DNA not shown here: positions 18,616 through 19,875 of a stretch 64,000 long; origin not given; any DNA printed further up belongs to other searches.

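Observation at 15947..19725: PorX-like receiver-PglZ regulator in an operon-like array with two paralogous unclassified outer-membrane proteins and the t6A genes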

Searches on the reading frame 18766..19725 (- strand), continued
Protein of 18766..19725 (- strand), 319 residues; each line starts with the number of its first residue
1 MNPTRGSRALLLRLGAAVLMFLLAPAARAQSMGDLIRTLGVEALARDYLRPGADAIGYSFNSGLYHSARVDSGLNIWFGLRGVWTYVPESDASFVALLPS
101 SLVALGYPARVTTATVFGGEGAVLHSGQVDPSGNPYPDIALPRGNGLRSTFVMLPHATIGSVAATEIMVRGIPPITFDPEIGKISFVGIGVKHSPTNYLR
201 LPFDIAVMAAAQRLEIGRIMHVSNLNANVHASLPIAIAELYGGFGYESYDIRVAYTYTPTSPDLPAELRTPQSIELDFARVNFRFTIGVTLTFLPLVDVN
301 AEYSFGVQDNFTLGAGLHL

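Call 24: find_homologous_proteins(query=A1, max_evalue=0.001)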
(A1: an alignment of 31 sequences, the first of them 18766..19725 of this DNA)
Query A1 (31 sequences) (319 aa, profile of the alignment): 96 proteins with E <= 0.001 among 8000 candidates.
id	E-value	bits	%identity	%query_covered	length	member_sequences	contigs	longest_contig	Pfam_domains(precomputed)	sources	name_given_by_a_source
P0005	3.7e-142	491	65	92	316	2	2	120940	PF20230.5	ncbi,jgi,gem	-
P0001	2.4e-141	488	99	100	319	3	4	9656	PF20230.5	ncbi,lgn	-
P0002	1.7e-140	486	68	99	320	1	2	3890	PF20230.5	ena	-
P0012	5.3e-139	481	56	98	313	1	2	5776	PF20230.5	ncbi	-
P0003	6.7e-138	477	68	91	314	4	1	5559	PF20230.5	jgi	jgi:hypothetical protein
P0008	7.3e-137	474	58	97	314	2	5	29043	PF20230.5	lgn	-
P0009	9.4e-137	473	59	95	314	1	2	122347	PF20230.5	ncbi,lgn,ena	-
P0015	1.5e-136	473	56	98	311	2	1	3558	PF20230.5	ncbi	-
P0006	1.3e-135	469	59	95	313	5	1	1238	PF20230.5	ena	-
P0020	9.4e-135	467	51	94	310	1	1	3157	PF20230.5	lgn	-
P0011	1.8e-133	462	58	97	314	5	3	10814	PF20230.5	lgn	-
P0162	5.6e-132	458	56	92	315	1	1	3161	PF20230.5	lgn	-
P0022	2.4e-131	455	50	94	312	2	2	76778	PF20230.5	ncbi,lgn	-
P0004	8.1e-131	454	65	95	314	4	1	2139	PF20230.5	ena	-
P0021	3.6e-130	452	54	91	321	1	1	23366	PF20230.5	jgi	jgi:uncharacterized protein DUF6588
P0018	7.6e-130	451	53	97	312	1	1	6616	PF20230.5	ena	-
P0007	1.3e-129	450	61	92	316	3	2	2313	PF20230.5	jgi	-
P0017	2.3e-129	449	55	99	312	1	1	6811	PF20230.5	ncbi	-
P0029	8.5e-129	447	49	92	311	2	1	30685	PF20230.5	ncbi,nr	ncbi:MAG: hypothetical protein JXA28_10350 [Bacteroidetes bacterium]|nr:hypothetical protein [Bacter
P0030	5.3e-126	438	50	95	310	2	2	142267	PF20230.5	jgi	jgi:hypothetical protein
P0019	4.8e-125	435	54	97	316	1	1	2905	PF20230.5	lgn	-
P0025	8.6e-125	434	47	96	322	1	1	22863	PF20230.5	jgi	jgi:hypothetical protein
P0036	1.7e-124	433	48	93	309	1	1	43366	PF20230.5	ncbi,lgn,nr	ncbi:MAG: hypothetical protein KFF77_07395 [Bacteroidetes bacterium]|nr:hypothetical protein [Bacter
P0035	2.4e-123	429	48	99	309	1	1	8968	PF20230.5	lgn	-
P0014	3.4e-123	429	56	99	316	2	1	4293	PF20230.5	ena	-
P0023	2.6e-122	426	50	96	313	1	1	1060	PF20230.5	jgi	jgi:hypothetical protein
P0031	9.7e-121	421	46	93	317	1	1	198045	PF20230.5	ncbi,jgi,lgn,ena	-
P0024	5.7e-114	398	51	87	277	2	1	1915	PF20230.5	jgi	jgi:hypothetical protein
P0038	1.2e-113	397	45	92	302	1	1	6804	PF20230.5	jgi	jgi:hypothetical protein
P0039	7.8e-80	286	29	94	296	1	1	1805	PF20230.5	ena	-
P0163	2.0e-73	265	31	98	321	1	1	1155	PF20230.5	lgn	-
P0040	4.9e-73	264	25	91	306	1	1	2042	PF20230.5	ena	-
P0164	6.7e-73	263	32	91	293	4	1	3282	PF20230.5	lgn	-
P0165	9.0e-67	243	28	95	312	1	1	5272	PF20230.5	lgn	-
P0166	1.1e-65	240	25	93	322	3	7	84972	PF20230.5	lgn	-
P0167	1.5e-64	236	32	96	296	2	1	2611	PF20230.5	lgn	-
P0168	1.3e-63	233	27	94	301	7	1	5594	PF20230.5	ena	-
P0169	1.6e-63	233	26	98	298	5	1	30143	PF20230.5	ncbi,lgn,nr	ncbi:MAG: hypothetical protein QUS35_11280 [bacterium]|nr:hypothetical protein [bacterium]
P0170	3.0e-63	232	32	94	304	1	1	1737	PF20230.5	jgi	jgi:hypothetical protein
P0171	9.2e-63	230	28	95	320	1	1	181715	PF20230.5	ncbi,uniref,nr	ncbi:hypothetical protein QQ020_33340 [Fulvivirgaceae bacterium BMA12]|uniref:Porin n=1 Tax=Agaribac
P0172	1.1e-62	230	33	91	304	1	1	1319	PF20230.5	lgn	-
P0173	1.5e-62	230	33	91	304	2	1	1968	PF20230.5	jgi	jgi:hypothetical protein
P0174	4.4e-62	228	28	97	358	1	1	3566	PF20230.5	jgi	jgi:hypothetical protein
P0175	4.6e-62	228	28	95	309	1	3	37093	PF20230.5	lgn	-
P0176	6.7e-62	227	30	86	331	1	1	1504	PF20230.5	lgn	-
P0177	1.3e-61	226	28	98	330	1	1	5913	PF20230.5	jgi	jgi:hypothetical protein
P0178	1.5e-61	226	29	98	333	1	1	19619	PF20230.5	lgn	-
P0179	2.6e-61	225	28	96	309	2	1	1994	PF20230.5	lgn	-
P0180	3.7e-61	225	26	96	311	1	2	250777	PF20230.5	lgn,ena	-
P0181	4.2e-61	225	28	98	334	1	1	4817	PF20230.5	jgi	jgi:hypothetical protein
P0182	5.0e-61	224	27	98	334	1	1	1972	PF20230.5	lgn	-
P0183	5.0e-61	224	25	91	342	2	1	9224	PF20230.5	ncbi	-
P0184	5.0e-61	224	26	96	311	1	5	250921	PF20230.5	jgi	-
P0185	6.3e-61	224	28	96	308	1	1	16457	PF20230.5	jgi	jgi:hypothetical protein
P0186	8.2e-61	224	29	97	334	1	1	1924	PF20230.5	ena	-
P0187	8.7e-61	224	29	96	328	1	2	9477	PF20230.5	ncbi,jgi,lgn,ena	jgi:hypothetical protein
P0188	1.8e-60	223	36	67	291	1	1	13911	PF20230.5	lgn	-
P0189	2.2e-60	222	30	94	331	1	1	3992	PF20230.5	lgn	-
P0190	2.3e-60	222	27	97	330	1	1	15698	PF20230.5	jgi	jgi:hypothetical protein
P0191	2.4e-60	222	28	98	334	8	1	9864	PF20230.5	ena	-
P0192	4.2e-60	221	30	98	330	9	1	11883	PF20230.5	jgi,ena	-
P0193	4.7e-60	221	29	97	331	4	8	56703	PF20230.5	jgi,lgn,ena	jgi:hypothetical protein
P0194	5.6e-60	221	31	95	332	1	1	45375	PF20230.5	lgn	-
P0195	8.2e-60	220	26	96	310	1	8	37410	PF20230.5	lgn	-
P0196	9.8e-60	220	26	91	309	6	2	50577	PF20230.5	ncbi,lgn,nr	ncbi:MAG: hypothetical protein HBSIN02_18240 [Bacteroidia bacterium]|nr:MAG: hypothetical protein HB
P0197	1.1e-59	220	28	98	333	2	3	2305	PF20230.5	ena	-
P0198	1.9e-59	219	31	95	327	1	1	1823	PF20230.5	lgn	-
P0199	2.0e-59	219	29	97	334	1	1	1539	PF20230.5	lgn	-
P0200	6.1e-59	218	24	98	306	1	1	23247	PF20230.5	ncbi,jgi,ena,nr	ncbi:MAG TPA: DUF6588 family protein [Bacteroidota bacterium]|nr:DUF6588 family protein [Bacteroidot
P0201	7.0e-59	217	25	93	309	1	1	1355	PF20230.5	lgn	-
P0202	7.7e-59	217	27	97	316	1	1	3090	PF20230.5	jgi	-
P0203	1.1e-58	217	28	98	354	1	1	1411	PF20230.5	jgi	jgi:hypothetical protein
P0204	1.1e-58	217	30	86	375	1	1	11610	PF20230.5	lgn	-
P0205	1.3e-58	217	32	85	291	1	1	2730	PF20230.5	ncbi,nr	ncbi:hypothetical protein JW979_15635 [bacterium]|nr:hypothetical protein [candidate division CSSED1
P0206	1.3e-58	217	28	98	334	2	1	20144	PF20230.5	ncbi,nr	ncbi:MAG: hypothetical protein NTZ35_15780 [Ignavibacteriales bacterium]|nr:hypothetical protein [Ig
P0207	1.4e-58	216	27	95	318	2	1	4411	PF20230.5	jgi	-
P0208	3.0e-58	215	30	95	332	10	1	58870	PF20230.5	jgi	-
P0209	3.2e-58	215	28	86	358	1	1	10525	PF20230.5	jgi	jgi:hypothetical protein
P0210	3.3e-58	215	29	86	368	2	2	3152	PF20230.5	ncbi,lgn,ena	-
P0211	4.2e-58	215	29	98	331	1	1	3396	PF20230.5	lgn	-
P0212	4.5e-58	215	32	95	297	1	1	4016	PF20230.5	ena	-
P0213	7.1e-58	214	28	95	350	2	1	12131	PF20230.5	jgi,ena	-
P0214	8.3e-58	214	28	97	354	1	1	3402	PF20230.5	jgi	jgi:hypothetical protein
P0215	9.9e-58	214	27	94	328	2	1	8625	PF20230.5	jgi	jgi:hypothetical protein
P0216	1.2e-57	213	28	86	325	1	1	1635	PF20230.5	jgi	jgi:hypothetical protein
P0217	1.5e-57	213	30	98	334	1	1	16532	PF20230.5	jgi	jgi:hypothetical protein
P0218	1.5e-57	213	26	97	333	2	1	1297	PF20230.5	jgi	jgi:hypothetical protein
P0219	1.7e-57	213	30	95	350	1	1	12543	PF20230.5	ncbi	-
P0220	1.0e-56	210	28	96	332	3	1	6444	PF20230.5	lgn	-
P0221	1.5e-56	210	29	86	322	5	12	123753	PF20230.5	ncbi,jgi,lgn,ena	jgi:hypothetical protein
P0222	2.9e-56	209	33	86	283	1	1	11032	PF20230.5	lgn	-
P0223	2.2e-52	196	29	81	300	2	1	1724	PF20230.5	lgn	-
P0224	3.1e-51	192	25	74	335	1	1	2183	PF20230.5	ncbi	-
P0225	2.7e-40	156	27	95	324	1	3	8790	PF20230.5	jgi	-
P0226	9.7e-40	155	25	66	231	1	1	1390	PF20230.5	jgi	jgi:hypothetical protein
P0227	6.5e-23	99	26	30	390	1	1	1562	PF20230.5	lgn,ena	-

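Call 25: find_encoding_contigs(protein=P0009, flank=10000, max_places=1)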
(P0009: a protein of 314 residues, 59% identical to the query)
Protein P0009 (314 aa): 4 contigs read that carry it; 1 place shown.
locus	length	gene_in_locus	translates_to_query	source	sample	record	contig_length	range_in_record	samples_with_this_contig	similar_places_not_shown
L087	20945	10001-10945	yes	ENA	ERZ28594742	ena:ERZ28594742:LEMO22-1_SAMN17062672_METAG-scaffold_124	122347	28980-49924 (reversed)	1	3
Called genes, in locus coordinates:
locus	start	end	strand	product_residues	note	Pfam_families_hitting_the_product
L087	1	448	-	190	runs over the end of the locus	PF25087:GMPPB_C (faint), PF25084:LbH_EIF2B (weak), PF00132:Hexapep (weak)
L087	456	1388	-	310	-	-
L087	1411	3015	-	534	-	PF22694:CtpB_N-like, PF00595:PDZ (weak), PF13180:PDZ_2, PF17820:PDZ_6, PF03572:Peptidase_S41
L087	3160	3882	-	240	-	PF00535:Glycos_transf_2, PF10111:Glyco_tranf_2_2, PF13641:Glyco_tranf_2_3 (weak)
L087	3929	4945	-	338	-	-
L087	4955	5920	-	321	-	PF10043:DUF2279 (weak)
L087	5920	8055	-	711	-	PF01074:Glyco_hydro_38N (weak), PF03065:Glyco_hydro_57, PF09094:AmyA-A_glucT_m, PF09095:AmyA-gluTrfs_C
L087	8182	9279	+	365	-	PF21016:RlmN_N, PF04055:Radical_SAM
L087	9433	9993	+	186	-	PF00406:ADK, PF13207:AAA_17, PF13238:AAA_18 (weak), PF13671:AAA_33 (weak)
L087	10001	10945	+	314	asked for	PF20230:DUF6588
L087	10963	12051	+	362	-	PF20230:DUF6588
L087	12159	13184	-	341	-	PF01595:CNNM, PF00571:CBS (weak)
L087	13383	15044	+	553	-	PF00171:Aldedh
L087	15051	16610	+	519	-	PF00072:Response_reg, PF08665:PglZ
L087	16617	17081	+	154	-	PF02367:TsaE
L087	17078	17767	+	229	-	PF00814:TsaD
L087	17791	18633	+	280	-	PF01039:Carboxyl_trans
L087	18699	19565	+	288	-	PF02569:Pantoate_ligase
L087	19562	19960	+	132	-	PF02261:Asp_decarbox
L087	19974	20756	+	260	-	PF00483:NTP_transferase, PF01128:IspD (weak), PF12804:NTP_transf_3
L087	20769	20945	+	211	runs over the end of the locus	PF01300:Sua5_yciO_yrdC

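Call 26: find_encoding_contigs(protein=P0171, flank=8000, max_places=1)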
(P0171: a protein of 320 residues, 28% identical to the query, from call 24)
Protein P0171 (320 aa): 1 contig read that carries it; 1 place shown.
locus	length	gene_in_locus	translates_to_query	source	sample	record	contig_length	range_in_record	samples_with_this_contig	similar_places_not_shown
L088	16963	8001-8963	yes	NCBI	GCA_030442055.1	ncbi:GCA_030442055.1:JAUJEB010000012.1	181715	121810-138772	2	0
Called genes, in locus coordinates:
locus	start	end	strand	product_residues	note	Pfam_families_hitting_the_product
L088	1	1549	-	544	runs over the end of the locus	PF00884:Sulfatase, PF01663:Phosphodiest (faint), PF02995:DUF229 (faint), PF16347:SGSH_C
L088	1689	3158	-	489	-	PF00884:Sulfatase, PF01663:Phosphodiest (weak), PF16347:SGSH_C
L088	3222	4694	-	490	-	PF01120:Alpha_L_fucos, PF00754:F5_F8_type_C, PF22633:F5_F8_type_C_2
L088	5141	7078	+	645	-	PF07719:TPR_2 (faint), PF00515:TPR_1 (faint), PF13176:TPR_7 (faint), PF13424:TPR_12, PF17874:TPR_MalT, PF13424:TPR_12 (weak), PF07730:HisKA_3, PF02518:HATPase_c, +4 more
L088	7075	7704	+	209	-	PF00072:Response_reg, PF00196:GerE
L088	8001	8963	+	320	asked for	PF20230:DUF6588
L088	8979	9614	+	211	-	-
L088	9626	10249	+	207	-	-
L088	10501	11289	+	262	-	PF00582:Usp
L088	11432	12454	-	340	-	-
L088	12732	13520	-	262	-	PF06439:3keto-disac_hyd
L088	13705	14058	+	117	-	PF00376:MerR (weak), PF13411:MerR_1, PF09278:MerR-DNA-bind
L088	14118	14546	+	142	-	PF08327:AHSA1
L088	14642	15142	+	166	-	PF00196:GerE, PF08281:Sigma70_r4_2 (weak)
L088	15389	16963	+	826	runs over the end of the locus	PF12704:MacB_PCD, PF02687:FtsX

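Call 27: find_encoding_contigs(protein=P0180, flank=8000, max_places=1)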
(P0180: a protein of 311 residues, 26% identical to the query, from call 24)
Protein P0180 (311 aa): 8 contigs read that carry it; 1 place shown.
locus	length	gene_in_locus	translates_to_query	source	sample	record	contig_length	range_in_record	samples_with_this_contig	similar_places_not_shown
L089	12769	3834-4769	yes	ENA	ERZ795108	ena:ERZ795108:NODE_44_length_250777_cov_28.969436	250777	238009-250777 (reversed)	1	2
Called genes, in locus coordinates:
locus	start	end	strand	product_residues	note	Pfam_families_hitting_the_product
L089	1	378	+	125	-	?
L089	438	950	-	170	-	-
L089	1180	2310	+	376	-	PF21016:RlmN_N, PF04055:Radical_SAM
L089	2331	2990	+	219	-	PF00406:ADK, PF13207:AAA_17, PF13238:AAA_18, PF13671:AAA_33 (weak), PF05191:ADK_lid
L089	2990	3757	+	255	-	PF03009:GDPD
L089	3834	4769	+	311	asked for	PF20230:DUF6588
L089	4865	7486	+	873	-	PF00515:TPR_1 (faint), PF07719:TPR_2 (faint), PF09976:TPR_21 (faint), PF12968:DUF3856 (faint), PF13428:TPR_14 (faint), PF14938:SNAP (faint), PF13424:TPR_12, PF12770:CHAT, +6 more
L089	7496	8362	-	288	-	PF17115:Toast_rack_N (weak)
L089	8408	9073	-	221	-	PF07638:Sigma70_ECF (faint), PF04542:Sigma70_r2, PF08281:Sigma70_r4_2, PF04545:Sigma70_r4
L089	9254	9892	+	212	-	PF02223:Thymidylate_kin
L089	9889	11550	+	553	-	PF22694:CtpB_N-like (weak), PF00595:PDZ (weak), PF13180:PDZ_2 (faint), PF17820:PDZ_6, PF03572:Peptidase_S41, PF28547:CHD_PDZ-protease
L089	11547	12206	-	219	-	PF01712:dNK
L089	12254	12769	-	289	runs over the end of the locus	PF01497:Peripla_BP_2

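Call 32: search_protein_representatives(alignment_id=A1)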
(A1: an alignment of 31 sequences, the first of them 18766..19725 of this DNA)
Query: 31 sequences, 314 profile positions. Proteins with E-value up to 0.001 (for the whole library): 1941; up to 1e-10: 1476; up to 1e-30: 568. The best 150 are listed.
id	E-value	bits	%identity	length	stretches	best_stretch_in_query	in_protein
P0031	3.1e-121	420.6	-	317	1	1-314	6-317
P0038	3.8e-114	397.3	-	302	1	9-314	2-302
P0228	3.7e-106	371.1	-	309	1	1-314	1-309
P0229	2.2e-100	352.1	-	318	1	5-314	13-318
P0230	2.1e-96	339.0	-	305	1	7-313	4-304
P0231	4.9e-76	272.1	-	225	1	78-314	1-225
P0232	7.1e-75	268.3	-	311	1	1-314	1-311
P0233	8.6e-75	268.0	-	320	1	6-313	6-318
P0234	2.7e-74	266.4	-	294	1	35-314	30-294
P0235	2.3e-73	263.3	-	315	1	1-314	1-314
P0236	1.9e-71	257.0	-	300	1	10-314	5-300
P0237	3.2e-71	256.3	-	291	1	8-313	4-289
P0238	6.4e-70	252.0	-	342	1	1-314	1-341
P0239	2.0e-66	240.6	-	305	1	8-314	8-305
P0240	3.7e-66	239.6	-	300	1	4-313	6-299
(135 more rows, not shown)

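Call 37: search_solved_structures(query=A1, max_evalue=10)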
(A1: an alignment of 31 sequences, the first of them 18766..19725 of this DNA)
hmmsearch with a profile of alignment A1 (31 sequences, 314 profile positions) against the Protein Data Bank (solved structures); distinct sequences matched with E-value up to 10: 5.
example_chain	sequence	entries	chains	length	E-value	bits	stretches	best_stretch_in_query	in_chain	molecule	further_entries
3ab4_B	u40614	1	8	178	0.48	12.6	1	170-194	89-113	Aspartokinase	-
2dtj_A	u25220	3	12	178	0.49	12.5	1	170-194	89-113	Aspartokinase | Aspartokinase LysC beta subunit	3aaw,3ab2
3s1t_A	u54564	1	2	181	0.93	11.6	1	169-194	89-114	Aspartokinase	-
4go5_X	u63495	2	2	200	1.1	11.4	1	169-194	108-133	Aspartokinase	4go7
9oq7_A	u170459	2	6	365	1.3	11.2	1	191-287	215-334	Major outer membrane porin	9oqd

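Call 40: find_related_loci(query=A3, collection=metagenome_contigs, flank=8000)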
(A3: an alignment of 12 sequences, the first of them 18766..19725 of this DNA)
Query A3 (319 aa) in metagenome_contigs; peptide patterns used: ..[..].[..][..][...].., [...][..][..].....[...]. (x = any residue, [..] = any of these).
135 stretches matched a pattern; 8 encode a relative of the query (tblastn E <= 1e-3); 8 distinct loci.
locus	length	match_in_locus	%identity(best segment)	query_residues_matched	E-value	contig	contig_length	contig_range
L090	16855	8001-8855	50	25-317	9e-93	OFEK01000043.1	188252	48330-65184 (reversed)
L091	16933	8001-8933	47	2-317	2e-90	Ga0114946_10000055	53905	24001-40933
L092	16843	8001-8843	49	28-319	4e-90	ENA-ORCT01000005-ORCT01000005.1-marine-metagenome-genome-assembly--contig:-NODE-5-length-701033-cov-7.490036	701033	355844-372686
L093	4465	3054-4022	44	3-319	3e-85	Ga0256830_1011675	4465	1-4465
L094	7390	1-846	42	28-319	2e-77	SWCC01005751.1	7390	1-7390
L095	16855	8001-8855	50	25-317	9e-93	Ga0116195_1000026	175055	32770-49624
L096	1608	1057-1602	56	14-199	3e-66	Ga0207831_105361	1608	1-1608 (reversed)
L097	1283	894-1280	55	17-149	4e-42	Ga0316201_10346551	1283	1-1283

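Call 42: find_encoding_contigs(protein=P0221, flank=6000, max_places=1)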
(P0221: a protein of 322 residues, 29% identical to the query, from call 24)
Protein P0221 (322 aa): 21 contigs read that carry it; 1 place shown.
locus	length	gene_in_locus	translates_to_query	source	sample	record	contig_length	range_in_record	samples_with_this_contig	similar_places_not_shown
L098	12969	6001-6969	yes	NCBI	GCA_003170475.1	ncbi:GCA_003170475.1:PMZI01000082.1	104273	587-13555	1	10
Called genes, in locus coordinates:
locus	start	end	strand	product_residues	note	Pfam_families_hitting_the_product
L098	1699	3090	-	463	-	PF04916:Phospholip_B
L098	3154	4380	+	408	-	PF21016:RlmN_N, PF04055:Radical_SAM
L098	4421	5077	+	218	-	PF00406:ADK, PF13207:AAA_17, PF13238:AAA_18 (weak), PF05191:ADK_lid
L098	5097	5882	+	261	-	PF03009:GDPD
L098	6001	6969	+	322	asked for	PF20230:DUF6588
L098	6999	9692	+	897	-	PF25058:ARM_TT21 (faint), PF13428:TPR_14 (faint), PF13432:TPR_16 (faint), PF00515:TPR_1 (faint), PF07719:TPR_2 (faint), PF13181:TPR_8 (faint), PF13424:TPR_12 (weak), PF12770:CHAT, +3 more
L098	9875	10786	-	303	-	PF09922:LiaF-like_C (weak)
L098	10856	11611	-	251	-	PF04542:Sigma70_r2, PF08281:Sigma70_r4_2, PF04545:Sigma70_r4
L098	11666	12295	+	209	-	PF02223:Thymidylate_kin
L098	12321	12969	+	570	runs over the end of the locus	PF22694:CtpB_N-like (weak), PF00595:PDZ, PF13180:PDZ_2, PF17820:PDZ_6, PF03572:Peptidase_S41, PF28547:CHD_PDZ-protease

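Call 43: find_encoding_contigs(protein=P0166, flank=6000, max_places=1)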
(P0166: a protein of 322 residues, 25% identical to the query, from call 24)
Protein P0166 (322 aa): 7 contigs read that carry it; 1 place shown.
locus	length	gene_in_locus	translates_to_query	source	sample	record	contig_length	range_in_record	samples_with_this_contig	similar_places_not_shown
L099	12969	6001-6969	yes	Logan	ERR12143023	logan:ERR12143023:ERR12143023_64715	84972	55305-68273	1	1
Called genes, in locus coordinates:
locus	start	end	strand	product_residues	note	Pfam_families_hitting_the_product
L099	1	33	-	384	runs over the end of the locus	PF02670:DXP_reductoisom, PF08436:DXP_redisom_C, PF13288:DXPR_C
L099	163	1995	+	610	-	PF13432:TPR_16 (faint), PF07719:TPR_2 (faint), PF13174:TPR_6 (faint), PF13428:TPR_14 (faint), PF13525:YfiO (faint), PF14559:TPR_19 (faint)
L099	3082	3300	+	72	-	-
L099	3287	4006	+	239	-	PF21842:DUF6901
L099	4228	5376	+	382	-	PF00756:Esterase (weak), PF10503:Esterase_PHB (weak), PF02230:Abhydrolase_2, PF00326:Peptidase_S9 (weak), PF18962:Por_Secre_tail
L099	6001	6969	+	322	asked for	PF20230:DUF6588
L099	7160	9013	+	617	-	PF00009:GTP_EFTU, PF22042:EF-G_D2, PF03144:GTP_EFTU_D2, PF00679:EFG_C, PF21018:BipA_C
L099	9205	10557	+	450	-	PF00072:Response_reg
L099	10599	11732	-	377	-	PF00155:Aminotran_1_2, PF01041:DegT_DnrJ_EryC1, PF01276:OKR_DC_1 (faint), PF01212:Beta_elim_lyase, PF00266:Aminotran_5, PF01053:Cys_Met_Meta_PP (weak)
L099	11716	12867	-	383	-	PF13477:Glyco_trans_4_2 (weak), PF13439:Glyco_transf_4, PF13579:Glyco_trans_4_4, PF00534:Glycos_transf_1, PF13692:Glyco_trans_1_4, PF13524:Glyco_trans_1_2 (weak)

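Call 44: find_encoding_contigs(protein=P0196, flank=6000, max_places=1)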
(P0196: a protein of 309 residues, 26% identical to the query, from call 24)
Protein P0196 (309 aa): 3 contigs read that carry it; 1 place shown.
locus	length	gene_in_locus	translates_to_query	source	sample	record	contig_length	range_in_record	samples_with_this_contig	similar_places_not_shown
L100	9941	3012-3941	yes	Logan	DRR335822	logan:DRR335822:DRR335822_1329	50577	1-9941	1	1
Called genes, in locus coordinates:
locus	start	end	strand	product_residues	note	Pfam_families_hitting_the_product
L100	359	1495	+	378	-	PF21016:RlmN_N, PF04055:Radical_SAM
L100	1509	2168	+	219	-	PF00406:ADK, PF13207:AAA_17, PF13238:AAA_18, PF13671:AAA_33 (weak), PF05191:ADK_lid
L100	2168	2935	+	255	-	PF03009:GDPD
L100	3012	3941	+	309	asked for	PF20230:DUF6588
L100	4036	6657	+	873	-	PF00515:TPR_1 (faint), PF07719:TPR_2 (faint), PF09976:TPR_21 (faint), PF12968:DUF3856 (faint), PF17874:TPR_MalT (weak), PF13424:TPR_12, PF13432:TPR_16 (weak), PF12770:CHAT, +5 more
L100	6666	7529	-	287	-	-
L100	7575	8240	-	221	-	PF04542:Sigma70_r2, PF08281:Sigma70_r4_2, PF04545:Sigma70_r4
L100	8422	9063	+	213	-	PF02223:Thymidylate_kin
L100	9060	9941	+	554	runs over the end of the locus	PF22694:CtpB_N-like (weak), PF00595:PDZ (weak), PF17820:PDZ_6, PF03572:Peptidase_S41, PF28547:CHD_PDZ-protease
